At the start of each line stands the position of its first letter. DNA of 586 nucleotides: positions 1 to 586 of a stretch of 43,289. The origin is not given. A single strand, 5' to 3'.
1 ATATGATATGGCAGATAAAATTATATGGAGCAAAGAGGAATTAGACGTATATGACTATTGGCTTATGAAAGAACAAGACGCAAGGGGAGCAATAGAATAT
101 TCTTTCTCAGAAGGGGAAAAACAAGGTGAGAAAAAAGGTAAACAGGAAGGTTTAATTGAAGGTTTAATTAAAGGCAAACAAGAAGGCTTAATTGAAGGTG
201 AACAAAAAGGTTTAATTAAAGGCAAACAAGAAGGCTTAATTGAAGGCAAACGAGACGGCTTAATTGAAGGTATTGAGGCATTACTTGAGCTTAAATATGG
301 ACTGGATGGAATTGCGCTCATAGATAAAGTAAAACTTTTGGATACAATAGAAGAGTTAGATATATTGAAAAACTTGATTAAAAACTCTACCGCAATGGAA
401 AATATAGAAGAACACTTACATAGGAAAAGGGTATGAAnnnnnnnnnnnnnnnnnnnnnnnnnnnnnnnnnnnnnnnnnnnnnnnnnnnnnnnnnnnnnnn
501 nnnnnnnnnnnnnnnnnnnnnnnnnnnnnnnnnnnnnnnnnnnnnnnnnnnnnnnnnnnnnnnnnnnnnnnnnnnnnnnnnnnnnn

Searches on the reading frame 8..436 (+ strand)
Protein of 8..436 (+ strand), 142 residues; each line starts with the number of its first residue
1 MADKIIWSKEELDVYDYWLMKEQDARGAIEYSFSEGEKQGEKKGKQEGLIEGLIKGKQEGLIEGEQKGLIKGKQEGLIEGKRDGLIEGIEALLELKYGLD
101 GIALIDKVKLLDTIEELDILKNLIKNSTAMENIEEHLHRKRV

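Call 80: search_protein_families(library=pfam, proteins=[window:8-436:+], max_evalue=0.001)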
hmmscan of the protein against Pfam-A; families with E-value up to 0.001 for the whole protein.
window:8-436:+ (142 aa): 1 family
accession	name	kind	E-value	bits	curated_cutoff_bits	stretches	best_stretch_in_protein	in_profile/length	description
PF09811.14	Yae1_N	-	0.00099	19.2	27.5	0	68-90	5-27/39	Essential protein Yae1, N terminal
